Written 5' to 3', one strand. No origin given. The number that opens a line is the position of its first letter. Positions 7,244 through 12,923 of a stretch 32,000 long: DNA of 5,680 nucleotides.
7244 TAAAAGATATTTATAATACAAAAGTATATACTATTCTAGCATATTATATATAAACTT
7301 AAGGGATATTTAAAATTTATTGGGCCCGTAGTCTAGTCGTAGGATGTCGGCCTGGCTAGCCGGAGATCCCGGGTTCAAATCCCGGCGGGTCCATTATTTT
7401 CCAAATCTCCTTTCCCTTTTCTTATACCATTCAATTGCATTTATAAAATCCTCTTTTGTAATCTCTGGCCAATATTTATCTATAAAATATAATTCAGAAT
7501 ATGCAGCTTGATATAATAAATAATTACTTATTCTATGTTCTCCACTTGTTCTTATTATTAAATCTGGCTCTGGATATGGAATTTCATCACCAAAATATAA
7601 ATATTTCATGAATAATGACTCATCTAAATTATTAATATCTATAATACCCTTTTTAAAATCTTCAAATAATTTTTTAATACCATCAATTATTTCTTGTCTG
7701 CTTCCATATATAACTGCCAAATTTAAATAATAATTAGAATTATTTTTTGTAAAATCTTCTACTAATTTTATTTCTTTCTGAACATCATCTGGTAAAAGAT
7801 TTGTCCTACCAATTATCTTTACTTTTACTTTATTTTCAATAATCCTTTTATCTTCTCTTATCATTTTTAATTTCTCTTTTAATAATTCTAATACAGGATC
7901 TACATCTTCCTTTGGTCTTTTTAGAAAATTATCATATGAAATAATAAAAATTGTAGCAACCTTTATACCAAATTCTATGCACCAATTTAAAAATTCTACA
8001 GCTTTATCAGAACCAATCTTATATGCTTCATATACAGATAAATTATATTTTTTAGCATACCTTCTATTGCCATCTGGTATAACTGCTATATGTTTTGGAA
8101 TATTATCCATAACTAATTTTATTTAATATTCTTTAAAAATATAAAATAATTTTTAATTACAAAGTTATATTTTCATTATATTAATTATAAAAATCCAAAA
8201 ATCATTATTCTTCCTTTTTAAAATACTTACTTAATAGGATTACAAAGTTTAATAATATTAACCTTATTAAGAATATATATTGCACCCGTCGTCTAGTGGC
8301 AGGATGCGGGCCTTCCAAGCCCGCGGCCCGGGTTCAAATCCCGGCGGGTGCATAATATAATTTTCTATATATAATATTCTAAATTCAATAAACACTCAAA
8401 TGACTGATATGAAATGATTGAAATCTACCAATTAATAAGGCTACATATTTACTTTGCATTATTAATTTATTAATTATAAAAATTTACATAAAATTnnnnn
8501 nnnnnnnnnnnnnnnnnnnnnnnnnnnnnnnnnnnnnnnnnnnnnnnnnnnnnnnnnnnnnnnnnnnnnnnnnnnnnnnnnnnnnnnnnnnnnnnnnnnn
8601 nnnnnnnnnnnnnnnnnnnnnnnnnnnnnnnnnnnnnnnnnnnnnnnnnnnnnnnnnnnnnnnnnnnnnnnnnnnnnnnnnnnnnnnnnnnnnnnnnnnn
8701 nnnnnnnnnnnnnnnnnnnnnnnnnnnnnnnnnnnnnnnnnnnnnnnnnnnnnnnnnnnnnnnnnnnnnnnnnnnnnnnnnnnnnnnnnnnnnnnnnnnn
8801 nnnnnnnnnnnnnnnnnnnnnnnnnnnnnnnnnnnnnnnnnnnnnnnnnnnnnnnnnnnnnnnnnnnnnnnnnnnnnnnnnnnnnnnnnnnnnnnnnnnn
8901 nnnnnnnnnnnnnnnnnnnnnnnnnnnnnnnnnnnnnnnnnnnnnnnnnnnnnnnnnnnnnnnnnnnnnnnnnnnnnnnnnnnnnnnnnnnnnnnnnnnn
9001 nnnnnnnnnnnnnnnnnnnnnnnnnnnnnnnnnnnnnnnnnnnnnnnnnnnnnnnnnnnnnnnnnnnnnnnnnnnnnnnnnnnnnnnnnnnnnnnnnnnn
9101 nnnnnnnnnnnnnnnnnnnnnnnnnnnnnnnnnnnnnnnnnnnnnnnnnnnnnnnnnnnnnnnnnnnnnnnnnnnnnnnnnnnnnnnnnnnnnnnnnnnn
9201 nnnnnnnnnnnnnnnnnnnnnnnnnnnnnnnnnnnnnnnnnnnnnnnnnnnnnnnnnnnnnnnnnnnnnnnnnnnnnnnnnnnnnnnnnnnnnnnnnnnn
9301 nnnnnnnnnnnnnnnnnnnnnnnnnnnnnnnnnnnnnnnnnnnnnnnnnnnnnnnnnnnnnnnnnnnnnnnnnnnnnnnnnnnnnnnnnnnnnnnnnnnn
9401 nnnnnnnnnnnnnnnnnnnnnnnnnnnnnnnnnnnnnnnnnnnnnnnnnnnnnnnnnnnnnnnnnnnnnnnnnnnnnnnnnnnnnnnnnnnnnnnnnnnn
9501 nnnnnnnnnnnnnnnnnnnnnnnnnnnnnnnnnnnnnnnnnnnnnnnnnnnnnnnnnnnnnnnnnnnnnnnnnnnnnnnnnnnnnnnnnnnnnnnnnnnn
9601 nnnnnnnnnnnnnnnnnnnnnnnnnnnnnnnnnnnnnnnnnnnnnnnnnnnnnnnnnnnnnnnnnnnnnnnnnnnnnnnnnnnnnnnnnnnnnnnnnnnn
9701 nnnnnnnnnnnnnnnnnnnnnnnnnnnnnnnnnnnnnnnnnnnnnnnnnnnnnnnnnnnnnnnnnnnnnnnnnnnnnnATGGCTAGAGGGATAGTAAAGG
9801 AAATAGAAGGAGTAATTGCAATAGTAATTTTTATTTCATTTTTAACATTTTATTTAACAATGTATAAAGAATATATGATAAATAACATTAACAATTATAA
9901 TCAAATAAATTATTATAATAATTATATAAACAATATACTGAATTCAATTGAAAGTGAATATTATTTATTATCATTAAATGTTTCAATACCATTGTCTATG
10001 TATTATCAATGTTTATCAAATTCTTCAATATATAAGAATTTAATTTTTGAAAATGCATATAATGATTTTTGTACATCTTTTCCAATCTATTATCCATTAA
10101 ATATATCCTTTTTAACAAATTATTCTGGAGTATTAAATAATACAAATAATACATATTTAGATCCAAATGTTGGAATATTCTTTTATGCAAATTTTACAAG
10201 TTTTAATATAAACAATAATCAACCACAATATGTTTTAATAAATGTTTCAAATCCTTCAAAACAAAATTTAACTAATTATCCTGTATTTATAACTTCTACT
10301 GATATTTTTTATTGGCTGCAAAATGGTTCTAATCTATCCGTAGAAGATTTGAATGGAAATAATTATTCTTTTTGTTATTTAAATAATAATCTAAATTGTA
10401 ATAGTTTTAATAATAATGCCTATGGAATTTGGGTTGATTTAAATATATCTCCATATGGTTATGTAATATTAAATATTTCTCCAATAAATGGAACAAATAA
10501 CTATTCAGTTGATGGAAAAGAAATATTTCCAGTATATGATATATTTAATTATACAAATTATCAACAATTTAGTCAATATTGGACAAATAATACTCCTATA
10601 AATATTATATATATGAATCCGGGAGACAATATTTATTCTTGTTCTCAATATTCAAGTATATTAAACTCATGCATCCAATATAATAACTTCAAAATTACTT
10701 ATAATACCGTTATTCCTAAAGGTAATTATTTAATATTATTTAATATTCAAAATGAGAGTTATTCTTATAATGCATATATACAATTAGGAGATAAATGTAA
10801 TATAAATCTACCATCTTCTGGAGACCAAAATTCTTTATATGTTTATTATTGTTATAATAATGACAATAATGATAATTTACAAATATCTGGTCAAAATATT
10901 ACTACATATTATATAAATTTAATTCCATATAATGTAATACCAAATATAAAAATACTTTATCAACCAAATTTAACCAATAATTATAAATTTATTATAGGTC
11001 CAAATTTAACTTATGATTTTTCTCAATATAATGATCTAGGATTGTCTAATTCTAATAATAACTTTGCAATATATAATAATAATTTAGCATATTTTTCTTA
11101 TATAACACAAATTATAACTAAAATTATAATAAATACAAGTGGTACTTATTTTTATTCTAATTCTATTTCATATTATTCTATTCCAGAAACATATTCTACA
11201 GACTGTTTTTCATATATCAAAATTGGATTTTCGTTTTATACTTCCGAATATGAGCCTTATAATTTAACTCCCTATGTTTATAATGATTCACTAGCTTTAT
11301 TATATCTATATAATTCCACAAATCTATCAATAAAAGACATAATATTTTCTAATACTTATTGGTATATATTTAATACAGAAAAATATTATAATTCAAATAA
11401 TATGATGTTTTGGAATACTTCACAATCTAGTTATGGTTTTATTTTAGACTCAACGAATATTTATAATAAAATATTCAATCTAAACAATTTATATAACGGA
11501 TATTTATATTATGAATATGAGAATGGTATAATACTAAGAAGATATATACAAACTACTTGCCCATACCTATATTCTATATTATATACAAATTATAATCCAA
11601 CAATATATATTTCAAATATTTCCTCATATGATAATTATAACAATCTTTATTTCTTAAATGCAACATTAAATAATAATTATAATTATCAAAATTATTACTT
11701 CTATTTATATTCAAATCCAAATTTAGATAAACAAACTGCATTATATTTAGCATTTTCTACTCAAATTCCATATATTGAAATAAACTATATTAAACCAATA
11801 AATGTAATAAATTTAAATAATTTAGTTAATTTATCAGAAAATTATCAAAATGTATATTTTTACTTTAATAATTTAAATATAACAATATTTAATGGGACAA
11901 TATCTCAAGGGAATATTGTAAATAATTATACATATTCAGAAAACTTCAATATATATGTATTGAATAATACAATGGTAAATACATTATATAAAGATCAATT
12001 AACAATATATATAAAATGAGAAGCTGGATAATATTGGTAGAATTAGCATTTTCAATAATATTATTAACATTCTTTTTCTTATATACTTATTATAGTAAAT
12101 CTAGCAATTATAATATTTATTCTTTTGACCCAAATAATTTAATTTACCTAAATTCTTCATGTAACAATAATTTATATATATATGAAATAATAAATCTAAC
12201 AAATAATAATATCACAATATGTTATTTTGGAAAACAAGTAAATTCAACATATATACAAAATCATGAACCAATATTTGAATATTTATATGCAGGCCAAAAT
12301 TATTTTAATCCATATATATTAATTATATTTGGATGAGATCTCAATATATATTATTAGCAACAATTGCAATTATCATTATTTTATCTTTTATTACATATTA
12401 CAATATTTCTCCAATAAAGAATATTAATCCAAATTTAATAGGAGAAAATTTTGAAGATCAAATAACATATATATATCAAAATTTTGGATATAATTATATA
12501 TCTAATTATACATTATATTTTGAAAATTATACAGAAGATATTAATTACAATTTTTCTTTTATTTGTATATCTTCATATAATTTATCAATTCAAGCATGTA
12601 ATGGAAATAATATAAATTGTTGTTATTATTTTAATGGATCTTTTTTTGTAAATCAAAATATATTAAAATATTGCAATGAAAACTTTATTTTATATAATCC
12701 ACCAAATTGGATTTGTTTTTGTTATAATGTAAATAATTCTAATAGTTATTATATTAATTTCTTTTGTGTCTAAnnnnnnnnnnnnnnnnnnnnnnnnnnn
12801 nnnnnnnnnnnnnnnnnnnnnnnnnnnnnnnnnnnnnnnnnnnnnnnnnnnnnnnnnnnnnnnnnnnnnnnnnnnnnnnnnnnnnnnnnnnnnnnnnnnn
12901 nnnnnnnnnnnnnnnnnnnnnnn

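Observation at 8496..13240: HerA/FtsK-type ATPase operon coupled to four prepilin-like, sequon-dense surface proteins: candidate non-canonical surface filament / adhesion / transport apparatus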

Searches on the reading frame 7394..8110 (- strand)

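Call 81: search_protein_families(library=pfam, proteins=[window:7394-8110:-], max_evalue=0.001)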
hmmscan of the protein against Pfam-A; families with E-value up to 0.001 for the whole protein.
window:7394-8110:- (238 aa): 1 family
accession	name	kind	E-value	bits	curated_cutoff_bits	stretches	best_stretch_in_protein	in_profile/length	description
PF01255.24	Prenyltransf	-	4.1e-70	236.2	27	1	11-237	1-219/219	Putative undecaprenyl diphosphate synthase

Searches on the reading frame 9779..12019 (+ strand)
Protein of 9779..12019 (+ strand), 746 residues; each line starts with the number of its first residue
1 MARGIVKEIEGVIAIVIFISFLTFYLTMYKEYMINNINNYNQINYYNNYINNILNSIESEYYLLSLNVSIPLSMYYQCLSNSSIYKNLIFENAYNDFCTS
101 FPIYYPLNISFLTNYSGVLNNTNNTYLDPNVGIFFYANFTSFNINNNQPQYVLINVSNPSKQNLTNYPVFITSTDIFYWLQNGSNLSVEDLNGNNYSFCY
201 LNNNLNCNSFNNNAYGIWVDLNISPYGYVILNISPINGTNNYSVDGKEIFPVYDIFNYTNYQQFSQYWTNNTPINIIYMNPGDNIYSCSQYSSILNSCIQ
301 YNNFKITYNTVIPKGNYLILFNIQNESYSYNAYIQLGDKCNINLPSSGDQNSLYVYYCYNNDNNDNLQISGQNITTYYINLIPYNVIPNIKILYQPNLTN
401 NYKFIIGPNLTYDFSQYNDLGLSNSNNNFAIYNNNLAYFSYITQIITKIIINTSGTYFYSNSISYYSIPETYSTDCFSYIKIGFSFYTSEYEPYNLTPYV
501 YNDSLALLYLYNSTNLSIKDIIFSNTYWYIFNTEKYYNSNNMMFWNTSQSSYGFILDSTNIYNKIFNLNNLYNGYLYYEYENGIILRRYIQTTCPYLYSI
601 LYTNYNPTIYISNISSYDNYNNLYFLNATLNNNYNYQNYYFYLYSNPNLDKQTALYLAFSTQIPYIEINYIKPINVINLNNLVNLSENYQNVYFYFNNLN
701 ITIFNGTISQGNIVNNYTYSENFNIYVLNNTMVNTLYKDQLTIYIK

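Call 3: search_protein_families(library=pfam, proteins=[window:9779-12019:+], max_evalue=1)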
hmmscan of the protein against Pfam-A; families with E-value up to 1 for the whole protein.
window:9779-12019:+ (746 aa): 0 families

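Call 4: search_protein_families(library=ncbifam, proteins=[window:9779-12019:+], max_evalue=1)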
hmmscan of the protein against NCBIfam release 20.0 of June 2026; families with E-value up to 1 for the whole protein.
window:9779-12019:+ (746 aa): 0 families

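Call 33: find_homologous_proteins(query=window:9779-12019:+)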
Query window:9779-12019:+ (746 aa): 54 proteins with E <= 0.001 among 8000 candidates.
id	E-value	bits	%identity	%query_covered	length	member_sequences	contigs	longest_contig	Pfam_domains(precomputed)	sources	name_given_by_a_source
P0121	0.0e+0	1364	89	100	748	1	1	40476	-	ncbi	ncbi:MAG: hypothetical protein RXN31_01215 [Candidatus Nanopusillus acidilobi]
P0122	0.0e+0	1338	88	100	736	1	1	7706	-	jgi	jgi:hypothetical protein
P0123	0.0e+0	1326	87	100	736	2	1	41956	-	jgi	jgi:hypothetical protein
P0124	0.0e+0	1320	87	100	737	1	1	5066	-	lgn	-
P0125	0.0e+0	1318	87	100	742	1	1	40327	-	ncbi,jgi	jgi:uncharacterized protein (DUF486 family)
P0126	0.0e+0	1285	86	100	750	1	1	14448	-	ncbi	ncbi:MAG: hypothetical protein RXO65_01035 [Candidatus Nanopusillus acidilobi]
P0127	0.0e+0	1282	85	100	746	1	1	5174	-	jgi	-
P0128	0.0e+0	1281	86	100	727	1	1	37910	-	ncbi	ncbi:MAG: hypothetical protein RXO36_00890 [Candidatus Nanopusillus acidilobi]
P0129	0.0e+0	1256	83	100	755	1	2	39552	-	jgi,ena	-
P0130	0.0e+0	1255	84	100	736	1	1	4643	-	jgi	jgi:hypothetical protein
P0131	0.0e+0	1255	84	100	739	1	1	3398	-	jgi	-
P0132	0.0e+0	1255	84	100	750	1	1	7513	-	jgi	-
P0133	0.0e+0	1252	84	100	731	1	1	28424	-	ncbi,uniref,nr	ncbi:hypothetical protein DDW05_00890 [Candidatus Nanobsidianus stetteri]|uniref:Uncharacterized pro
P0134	0.0e+0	1249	84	100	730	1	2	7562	-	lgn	-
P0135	0.0e+0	1248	84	100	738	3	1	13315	-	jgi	-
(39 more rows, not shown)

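Call 77: search_protein_families(library=padloc, proteins=[window:9779-12019:+], max_evalue=0.01)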
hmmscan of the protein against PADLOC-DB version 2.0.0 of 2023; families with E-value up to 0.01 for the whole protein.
window:9779-12019:+ (746 aa): 0 families

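Call 78: search_protein_families(library=phrogs, proteins=[window:9779-12019:+], max_evalue=0.01)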
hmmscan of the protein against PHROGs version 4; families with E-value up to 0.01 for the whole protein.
window:9779-12019:+ (746 aa): 0 families

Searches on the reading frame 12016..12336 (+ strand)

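Call 3: search_protein_families(library=pfam, proteins=[window:12016-12336:+], max_evalue=1)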
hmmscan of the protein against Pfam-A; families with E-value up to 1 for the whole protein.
window:12016-12336:+ (106 aa): 1 family
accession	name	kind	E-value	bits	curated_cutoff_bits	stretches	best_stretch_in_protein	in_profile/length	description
PF25221.1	5TMH_Lnb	-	0.42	11.1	25.2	1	13-65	49-105/144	Lnb transmembrane domain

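Call 4: search_protein_families(library=ncbifam, proteins=[window:12016-12336:+], max_evalue=1)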
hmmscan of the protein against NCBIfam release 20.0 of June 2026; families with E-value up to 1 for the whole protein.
window:12016-12336:+ (106 aa): 0 families

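Call 77: search_protein_families(library=padloc, proteins=[window:12016-12336:+], max_evalue=0.01)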
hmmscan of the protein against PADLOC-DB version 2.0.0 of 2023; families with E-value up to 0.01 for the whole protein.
window:12016-12336:+ (106 aa): 0 families

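Call 78: search_protein_families(library=phrogs, proteins=[window:12016-12336:+], max_evalue=0.01)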
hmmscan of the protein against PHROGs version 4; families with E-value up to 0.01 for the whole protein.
window:12016-12336:+ (106 aa): 0 families

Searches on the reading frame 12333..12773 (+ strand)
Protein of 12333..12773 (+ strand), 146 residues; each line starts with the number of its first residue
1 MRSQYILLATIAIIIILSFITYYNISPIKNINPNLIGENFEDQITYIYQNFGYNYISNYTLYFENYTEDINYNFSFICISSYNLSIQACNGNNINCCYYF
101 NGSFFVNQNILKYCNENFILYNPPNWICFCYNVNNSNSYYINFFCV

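Call 3: search_protein_families(library=pfam, proteins=[window:12333-12773:+], max_evalue=1)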
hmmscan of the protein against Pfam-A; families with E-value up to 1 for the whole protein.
window:12333-12773:+ (146 aa): 0 families

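Call 4: search_protein_families(library=ncbifam, proteins=[window:12333-12773:+], max_evalue=1)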
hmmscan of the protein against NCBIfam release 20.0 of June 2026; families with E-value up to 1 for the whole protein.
window:12333-12773:+ (146 aa): 0 families

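Call 46: search_protein_representatives(protein=window:12333-12773:+)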
Query: 146 residues. Proteins with E-value up to 0.001 (for the whole library): 10; up to 1e-10: 10; up to 1e-30: 1. The best 10 are listed.
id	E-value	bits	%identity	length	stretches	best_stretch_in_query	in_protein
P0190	1.8e-33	132.0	48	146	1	1-145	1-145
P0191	4.6e-28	114.5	46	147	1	1-145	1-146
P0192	5.5e-25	104.5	49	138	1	7-145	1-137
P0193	3.8e-23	98.5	40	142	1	1-146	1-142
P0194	2.7e-19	86.0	40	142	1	1-145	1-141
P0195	3.9e-19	85.5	50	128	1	20-145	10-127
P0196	4.0e-19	85.4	39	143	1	1-145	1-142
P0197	4.4e-17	78.8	36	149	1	1-146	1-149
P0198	1.2e-14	70.9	98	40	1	1-40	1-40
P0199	2.4e-12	63.4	38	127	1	31-145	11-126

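Call 77: search_protein_families(library=padloc, proteins=[window:12333-12773:+], max_evalue=0.01)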
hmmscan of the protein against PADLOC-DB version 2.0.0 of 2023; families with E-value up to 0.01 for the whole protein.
window:12333-12773:+ (146 aa): 0 families

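Call 78: search_protein_families(library=phrogs, proteins=[window:12333-12773:+], max_evalue=0.01)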
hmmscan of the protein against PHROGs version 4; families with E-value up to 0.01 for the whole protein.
window:12333-12773:+ (146 aa): 0 families
